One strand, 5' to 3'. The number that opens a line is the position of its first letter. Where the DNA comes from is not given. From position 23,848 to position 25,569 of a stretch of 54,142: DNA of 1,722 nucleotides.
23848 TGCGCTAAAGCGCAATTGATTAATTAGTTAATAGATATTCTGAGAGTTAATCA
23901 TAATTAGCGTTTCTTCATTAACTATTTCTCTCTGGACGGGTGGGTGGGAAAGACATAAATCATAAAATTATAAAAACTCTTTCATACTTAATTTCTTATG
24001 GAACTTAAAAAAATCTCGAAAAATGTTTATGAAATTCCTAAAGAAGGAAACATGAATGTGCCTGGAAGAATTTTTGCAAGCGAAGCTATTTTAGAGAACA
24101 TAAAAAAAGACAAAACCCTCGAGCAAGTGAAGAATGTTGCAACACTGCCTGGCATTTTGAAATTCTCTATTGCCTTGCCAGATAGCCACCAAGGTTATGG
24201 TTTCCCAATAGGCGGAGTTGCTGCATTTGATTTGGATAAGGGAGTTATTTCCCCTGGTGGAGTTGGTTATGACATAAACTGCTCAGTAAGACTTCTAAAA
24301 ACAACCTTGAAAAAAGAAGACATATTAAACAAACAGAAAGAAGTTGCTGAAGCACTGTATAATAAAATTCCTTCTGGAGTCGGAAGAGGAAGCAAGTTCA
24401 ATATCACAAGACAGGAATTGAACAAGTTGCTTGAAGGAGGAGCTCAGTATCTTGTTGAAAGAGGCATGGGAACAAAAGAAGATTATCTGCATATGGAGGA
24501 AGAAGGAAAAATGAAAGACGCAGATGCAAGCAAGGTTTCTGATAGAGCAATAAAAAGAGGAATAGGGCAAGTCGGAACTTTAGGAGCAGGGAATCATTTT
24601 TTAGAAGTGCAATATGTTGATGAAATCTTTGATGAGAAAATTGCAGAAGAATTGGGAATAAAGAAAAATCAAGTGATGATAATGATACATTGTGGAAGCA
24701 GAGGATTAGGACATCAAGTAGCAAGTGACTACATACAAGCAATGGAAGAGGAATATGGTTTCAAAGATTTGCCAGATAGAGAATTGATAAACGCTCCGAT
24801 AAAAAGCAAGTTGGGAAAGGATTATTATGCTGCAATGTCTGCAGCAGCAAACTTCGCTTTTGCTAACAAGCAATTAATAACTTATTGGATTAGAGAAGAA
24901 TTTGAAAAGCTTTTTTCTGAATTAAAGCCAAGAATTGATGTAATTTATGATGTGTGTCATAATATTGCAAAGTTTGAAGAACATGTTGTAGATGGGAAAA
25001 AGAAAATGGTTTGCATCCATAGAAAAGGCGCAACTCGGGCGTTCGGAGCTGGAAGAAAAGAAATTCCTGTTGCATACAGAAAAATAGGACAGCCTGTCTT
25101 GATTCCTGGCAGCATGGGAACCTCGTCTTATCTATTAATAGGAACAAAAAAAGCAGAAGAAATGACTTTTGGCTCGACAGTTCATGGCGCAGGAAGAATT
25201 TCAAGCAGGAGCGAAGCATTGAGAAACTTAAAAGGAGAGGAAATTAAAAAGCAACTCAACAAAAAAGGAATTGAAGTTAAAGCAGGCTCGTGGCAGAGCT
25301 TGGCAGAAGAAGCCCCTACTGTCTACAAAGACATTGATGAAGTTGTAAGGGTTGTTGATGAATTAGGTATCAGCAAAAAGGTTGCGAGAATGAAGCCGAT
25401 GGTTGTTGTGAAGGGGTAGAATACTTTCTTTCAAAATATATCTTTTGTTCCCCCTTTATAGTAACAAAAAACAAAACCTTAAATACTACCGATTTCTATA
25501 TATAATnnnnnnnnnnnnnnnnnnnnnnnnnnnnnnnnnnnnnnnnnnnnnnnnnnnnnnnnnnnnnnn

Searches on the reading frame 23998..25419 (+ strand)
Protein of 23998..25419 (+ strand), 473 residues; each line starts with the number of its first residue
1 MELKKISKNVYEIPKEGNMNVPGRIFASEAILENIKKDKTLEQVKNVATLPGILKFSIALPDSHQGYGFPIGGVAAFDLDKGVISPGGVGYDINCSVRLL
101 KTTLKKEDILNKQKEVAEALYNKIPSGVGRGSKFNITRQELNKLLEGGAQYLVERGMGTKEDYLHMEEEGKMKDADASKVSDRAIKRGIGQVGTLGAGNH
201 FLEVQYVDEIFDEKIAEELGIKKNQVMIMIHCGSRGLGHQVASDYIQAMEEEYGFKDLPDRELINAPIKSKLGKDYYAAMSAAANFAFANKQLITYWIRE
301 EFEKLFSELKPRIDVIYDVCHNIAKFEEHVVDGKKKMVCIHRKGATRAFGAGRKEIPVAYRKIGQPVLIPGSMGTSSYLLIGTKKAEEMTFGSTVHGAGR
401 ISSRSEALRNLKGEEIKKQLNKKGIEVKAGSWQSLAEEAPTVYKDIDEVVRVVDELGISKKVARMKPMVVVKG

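Call 41: search_protein_families(library=pfam, proteins=[window:23998-25419:+], max_evalue=0.001)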
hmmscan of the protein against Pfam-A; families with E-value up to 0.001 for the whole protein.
window:23998-25419:+ (473 aa): 1 family
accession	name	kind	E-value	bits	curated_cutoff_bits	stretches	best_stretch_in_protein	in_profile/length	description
PF01139.22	RtcB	-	8.5e-169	562.7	27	1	43-473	1-426/426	tRNA-splicing ligase RtcB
